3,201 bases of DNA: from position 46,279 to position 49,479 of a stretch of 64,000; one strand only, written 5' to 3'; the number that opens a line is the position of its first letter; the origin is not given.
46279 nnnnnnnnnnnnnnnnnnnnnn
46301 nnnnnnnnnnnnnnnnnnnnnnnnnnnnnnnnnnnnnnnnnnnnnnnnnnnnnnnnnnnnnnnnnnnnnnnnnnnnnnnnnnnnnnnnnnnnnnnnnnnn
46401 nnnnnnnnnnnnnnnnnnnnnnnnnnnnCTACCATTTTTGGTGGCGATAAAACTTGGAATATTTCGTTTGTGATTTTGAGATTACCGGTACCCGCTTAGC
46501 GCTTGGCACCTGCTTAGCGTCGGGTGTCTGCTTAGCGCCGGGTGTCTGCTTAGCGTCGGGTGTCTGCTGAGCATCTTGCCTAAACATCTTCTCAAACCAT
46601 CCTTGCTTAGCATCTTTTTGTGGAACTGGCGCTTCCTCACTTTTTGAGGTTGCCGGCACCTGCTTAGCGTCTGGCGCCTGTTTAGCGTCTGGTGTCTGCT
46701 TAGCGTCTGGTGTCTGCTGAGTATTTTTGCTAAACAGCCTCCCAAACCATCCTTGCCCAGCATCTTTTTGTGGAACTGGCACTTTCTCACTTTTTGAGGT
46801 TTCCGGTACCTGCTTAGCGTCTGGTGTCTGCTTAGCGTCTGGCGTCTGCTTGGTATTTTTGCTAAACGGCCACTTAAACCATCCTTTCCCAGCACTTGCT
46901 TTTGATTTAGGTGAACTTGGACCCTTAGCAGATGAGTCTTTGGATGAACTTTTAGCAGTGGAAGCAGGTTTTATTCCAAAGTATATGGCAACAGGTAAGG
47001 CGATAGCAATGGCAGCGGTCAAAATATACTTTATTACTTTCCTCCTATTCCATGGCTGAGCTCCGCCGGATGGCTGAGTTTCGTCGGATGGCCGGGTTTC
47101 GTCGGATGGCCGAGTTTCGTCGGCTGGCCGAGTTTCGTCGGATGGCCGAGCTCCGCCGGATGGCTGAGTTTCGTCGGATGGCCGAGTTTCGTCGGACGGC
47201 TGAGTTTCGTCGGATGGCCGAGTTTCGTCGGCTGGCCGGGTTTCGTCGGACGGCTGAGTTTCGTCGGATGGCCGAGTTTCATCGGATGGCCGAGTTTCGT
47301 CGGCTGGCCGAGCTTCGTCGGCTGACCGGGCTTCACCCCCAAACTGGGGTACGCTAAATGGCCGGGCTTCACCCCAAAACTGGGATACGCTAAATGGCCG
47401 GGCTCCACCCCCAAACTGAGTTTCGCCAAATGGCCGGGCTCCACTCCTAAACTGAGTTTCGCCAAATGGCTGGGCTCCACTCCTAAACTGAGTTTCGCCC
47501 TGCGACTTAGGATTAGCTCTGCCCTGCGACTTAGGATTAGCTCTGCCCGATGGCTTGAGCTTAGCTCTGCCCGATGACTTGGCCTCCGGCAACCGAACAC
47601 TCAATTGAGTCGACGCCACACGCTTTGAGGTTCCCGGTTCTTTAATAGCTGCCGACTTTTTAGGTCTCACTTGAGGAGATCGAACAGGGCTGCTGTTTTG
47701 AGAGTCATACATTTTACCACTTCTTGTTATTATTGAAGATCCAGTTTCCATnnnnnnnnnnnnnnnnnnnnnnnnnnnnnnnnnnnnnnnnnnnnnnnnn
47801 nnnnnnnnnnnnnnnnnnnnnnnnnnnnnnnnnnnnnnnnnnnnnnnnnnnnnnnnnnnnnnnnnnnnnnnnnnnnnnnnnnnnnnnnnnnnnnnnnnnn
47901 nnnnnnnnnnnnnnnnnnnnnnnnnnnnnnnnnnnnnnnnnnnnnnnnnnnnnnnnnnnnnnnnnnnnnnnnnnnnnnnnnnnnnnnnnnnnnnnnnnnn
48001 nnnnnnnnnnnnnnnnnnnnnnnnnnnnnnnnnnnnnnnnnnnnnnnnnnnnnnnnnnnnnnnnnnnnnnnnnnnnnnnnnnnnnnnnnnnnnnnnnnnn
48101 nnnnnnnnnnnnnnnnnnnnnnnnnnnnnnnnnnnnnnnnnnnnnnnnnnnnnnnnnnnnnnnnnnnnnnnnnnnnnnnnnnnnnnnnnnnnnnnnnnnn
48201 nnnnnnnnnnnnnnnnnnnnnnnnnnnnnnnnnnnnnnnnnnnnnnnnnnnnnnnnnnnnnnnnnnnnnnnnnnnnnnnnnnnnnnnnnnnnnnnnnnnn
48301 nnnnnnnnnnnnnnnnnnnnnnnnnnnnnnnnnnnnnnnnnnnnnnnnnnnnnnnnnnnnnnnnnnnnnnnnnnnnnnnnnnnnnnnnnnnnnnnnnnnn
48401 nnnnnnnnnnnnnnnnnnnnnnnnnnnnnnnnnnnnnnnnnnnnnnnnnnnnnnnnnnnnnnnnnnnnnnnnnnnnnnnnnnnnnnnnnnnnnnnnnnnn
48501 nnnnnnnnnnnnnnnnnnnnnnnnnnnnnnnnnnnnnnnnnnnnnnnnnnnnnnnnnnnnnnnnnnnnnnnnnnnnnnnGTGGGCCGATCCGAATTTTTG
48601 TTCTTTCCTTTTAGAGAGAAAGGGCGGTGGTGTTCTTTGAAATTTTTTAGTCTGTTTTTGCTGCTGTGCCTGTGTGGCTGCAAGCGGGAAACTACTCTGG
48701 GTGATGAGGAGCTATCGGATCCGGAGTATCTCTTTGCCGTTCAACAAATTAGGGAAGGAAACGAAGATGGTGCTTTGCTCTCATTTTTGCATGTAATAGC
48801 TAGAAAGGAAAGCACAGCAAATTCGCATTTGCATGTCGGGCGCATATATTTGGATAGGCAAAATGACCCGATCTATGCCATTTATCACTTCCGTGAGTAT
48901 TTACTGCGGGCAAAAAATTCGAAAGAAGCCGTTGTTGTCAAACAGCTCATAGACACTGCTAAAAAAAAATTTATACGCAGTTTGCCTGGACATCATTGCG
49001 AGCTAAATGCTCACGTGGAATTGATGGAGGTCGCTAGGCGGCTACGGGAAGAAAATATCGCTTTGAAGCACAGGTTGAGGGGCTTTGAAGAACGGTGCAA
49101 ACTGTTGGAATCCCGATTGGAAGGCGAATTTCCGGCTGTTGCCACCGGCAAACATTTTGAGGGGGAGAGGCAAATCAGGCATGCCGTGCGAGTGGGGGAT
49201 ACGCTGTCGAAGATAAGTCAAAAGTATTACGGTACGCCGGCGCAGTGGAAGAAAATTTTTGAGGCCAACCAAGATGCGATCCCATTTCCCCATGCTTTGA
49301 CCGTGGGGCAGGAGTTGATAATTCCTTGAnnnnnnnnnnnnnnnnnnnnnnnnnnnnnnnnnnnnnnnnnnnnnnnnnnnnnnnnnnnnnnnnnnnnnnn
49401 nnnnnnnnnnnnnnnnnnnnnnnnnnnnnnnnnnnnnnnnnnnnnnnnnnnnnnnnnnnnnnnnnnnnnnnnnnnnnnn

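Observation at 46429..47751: Second low-complexity repeat protein sharing the G[FW]F...F[SR][KQ] motif, with three nested tandem-repeat systems around one TM helix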

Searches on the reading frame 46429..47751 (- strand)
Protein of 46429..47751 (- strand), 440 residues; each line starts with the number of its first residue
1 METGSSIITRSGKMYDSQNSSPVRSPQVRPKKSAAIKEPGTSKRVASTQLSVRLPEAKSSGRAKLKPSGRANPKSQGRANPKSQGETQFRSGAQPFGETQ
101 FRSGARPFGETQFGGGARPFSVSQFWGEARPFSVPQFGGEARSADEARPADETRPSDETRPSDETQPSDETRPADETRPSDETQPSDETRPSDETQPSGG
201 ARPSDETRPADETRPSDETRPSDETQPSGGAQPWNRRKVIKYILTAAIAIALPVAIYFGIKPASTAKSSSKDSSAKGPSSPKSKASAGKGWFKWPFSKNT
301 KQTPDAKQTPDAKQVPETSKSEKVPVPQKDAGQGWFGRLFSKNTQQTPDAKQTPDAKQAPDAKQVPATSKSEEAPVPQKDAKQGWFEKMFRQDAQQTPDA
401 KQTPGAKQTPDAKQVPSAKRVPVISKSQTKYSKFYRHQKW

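Call 6: search_protein_families(library=pfam, proteins=[window:46429-47751:-], max_evalue=0.01)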
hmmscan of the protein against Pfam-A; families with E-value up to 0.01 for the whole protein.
window:46429-47751:- (440 aa): 0 families

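Call 7: search_protein_families(library=ncbifam, proteins=[window:46429-47751:-], max_evalue=0.01)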
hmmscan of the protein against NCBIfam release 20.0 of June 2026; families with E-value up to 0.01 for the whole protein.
window:46429-47751:- (440 aa): 1 family
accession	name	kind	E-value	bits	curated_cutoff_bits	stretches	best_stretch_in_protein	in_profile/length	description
NF038253.1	GBS_IgA_bnd_BAC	equivalog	6.3e-05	21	1700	1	335-426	817-906/1127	IgA Fc-binding protein BAC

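Call 8: find_homologous_proteins(query=window:46432-47751:-, max_evalue=0.001)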
Query window:46432-47751:-: 8000 candidates shared short words with the query, none scored E <= 0.001.

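Call 10: find_encoding_contigs(protein=window:46429-47751:-, flank=5000, max_places=6)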
Protein window:46429-47751:- (440 aa): no gene with exactly this product is on record in the collection.

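Call 33: search_protein_representatives(protein=window:46432-47751:-)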
Query: 440 residues. Proteins with E-value up to 0.001 (for the whole library): 227; up to 1e-10: 19; up to 1e-30: 0. The best 150 are listed.
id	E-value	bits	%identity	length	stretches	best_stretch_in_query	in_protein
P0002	2.1e-25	106.1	49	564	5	143-231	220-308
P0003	2.2e-21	92.8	37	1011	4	144-255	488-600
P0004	2.8e-19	85.9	40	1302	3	143-227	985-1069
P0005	4.6e-19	85.2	35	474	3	130-233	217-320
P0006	7.0e-18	81.3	38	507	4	145-226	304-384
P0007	6.1e-17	78.2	36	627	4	146-231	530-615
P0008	1.1e-16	77.3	42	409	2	147-228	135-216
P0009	5.4e-15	71.8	41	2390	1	111-289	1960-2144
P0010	1.1e-14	70.7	41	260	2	142-230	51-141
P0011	8.1e-14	67.9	31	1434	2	140-238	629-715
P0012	3.6e-13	65.8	37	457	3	126-233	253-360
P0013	1.2e-12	64.0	29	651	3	132-227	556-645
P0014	7.6e-12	61.4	29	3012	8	124-226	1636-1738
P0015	1.3e-11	60.7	38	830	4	138-227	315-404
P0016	1.3e-11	60.6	30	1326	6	139-225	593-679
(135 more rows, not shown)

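Call 38: find_related_loci(query=window:46432-47751:-, collection=metagenome_contigs, flank=5000)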
Query window:46432-47751:- (440 aa) in metagenome_contigs; peptide patterns used: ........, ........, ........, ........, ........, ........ (x = any residue, [..] = any of these).
91 stretches matched a pattern; 2 encode a relative of the query (tblastn E <= 1e-3); 2 distinct loci.
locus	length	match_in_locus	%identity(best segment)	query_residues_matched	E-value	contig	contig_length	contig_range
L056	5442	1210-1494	61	87-233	2e-8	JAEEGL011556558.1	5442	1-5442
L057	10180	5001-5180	38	149-229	5e-6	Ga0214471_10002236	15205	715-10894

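Call 41: predict_structure(protein=window:46432-47751:-)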
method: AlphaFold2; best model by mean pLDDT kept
length: 440 residues; sequences in the alignment: 1
mean_pLDDT: 47.6   pTM: 0.23
mean pLDDT of the five models: 47.6, 46.3, 44.9, 41.6, 40.4
residues with pLDDT >= 90: 8; 70-90: 18; 50-70: 78; < 50: 336
segments of 3 or more residues with pLDDT < 50: 1-9, 14-28, 30-37, 39-106, 108-118, 120-123, 126-153, 155-159, 169-171, 211-219, 221-232, 265-277, 279-294, 296-312, 314-320, 322-333, 341-350, 352-362, 364-374, 376-381, 393-427, 429-432
pLDDT, mean of each block of 10 residues (from residue 1): 43 45 45 43 41 40 44 44 41 42 41 43 45 44 42 46 52 54 52 49 49 46 44 66 90 87 52 41 42 43 42 44 44 54 42 44 43 43 54 45 44 43 45 49
secondary structure, 60 per line:
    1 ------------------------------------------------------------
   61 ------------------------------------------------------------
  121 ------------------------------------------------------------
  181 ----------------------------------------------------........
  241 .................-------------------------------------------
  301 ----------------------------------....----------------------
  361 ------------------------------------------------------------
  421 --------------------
elements in order: H233-257 H335-338

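Call 56: search_protein_families(library=phrogs, proteins=[window:46432-47751:-], max_evalue=0.01)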
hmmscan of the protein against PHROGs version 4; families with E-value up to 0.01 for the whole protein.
window:46432-47751:- (440 aa): 0 families

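Call 57: search_protein_families(library=padloc, proteins=[window:46432-47751:-], max_evalue=0.01)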
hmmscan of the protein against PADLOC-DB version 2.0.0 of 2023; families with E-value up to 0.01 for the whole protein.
window:46432-47751:- (440 aa): 0 families

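Call 58: search_solved_structures(query=window:46432-47751:-, max_evalue=1)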
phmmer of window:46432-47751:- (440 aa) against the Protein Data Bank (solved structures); distinct sequences matched with E-value up to 1: 2.
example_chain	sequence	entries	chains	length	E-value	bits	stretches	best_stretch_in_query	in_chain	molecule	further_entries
8vzn_A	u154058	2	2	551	0.0019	20.5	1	148-229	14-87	Feline leukemia virus subgroup C cellular receptor 2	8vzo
8qcx_A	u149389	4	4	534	0.88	11.7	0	157-205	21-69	Heme transporter FLVCR2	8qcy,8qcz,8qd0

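Call 68: list_cluster_members(proteins=[window:46432-47670:-, window:46432-47619:-, window:46432-47604:-, window:46432-47592:-, window:46432-47022:-, window:47037-47600:-, window:46485-46895:-, window:47052-47354:+, window:46727-47056:+, window:47767-48012:-])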
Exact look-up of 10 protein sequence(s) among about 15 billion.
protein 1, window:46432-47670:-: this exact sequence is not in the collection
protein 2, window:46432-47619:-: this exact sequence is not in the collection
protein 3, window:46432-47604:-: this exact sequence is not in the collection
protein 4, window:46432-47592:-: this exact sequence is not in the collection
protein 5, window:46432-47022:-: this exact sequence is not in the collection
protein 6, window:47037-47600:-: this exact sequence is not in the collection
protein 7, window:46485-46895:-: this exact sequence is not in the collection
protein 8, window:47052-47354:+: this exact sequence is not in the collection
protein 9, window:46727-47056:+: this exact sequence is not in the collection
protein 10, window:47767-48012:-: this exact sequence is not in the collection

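Call 70: list_cluster_members(proteins=[window:46432-47670:-, window:46432-47619:-, window:46432-47604:-, window:46432-47592:-, window:46432-47022:-, window:47037-47600:-, window:46485-46895:-, window:46727-47056:+, window:47037-47465:-, window:48598-49326:+])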
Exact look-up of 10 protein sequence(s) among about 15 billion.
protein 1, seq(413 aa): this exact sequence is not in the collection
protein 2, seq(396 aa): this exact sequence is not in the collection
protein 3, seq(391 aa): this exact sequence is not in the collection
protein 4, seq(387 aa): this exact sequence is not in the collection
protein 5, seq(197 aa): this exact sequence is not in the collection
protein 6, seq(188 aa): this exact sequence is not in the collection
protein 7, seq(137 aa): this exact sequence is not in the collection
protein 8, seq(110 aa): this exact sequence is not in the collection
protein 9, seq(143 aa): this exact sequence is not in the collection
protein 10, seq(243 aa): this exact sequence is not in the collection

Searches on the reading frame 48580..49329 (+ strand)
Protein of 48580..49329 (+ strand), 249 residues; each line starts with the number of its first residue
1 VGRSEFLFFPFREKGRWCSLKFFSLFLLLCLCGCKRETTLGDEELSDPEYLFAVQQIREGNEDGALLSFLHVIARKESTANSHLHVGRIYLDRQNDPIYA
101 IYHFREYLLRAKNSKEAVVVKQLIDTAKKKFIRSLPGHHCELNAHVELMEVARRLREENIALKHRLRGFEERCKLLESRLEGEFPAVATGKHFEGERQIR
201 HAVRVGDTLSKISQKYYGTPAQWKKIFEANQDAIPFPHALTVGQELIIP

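Call 6: search_protein_families(library=pfam, proteins=[window:48580-49329:+], max_evalue=0.01)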
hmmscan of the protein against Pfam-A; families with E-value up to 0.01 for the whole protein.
window:48580-49329:+ (249 aa): 1 family
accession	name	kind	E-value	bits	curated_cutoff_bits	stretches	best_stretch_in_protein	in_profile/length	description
PF01476.26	LysM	-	4.5e-08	33.3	20.9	1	202-249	2-43/43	LysM domain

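Call 7: search_protein_families(library=ncbifam, proteins=[window:48580-49329:+], max_evalue=0.01)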
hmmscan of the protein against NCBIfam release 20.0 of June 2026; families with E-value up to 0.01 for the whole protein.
window:48580-49329:+ (249 aa): 1 family
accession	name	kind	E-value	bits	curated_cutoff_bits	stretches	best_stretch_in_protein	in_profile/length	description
NF008399.0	PRK11198.1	equivalog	3.2e-11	43.8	134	1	200-249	97-146/149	peptidoglycan-binding protein LysM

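Call 21: find_encoding_contigs(protein=window:48580-49329:+, flank=6000, max_places=6)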
Protein window:48580-49329:+ (249 aa): 1 contig read that carries it; 1 place shown.
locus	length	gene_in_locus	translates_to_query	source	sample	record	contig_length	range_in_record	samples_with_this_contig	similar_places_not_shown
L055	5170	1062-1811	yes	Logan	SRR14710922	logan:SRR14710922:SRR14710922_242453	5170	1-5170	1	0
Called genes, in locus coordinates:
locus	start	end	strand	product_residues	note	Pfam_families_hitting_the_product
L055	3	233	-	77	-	?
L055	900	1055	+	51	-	-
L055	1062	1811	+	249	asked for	PF01476:LysM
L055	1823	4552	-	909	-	-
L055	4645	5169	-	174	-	?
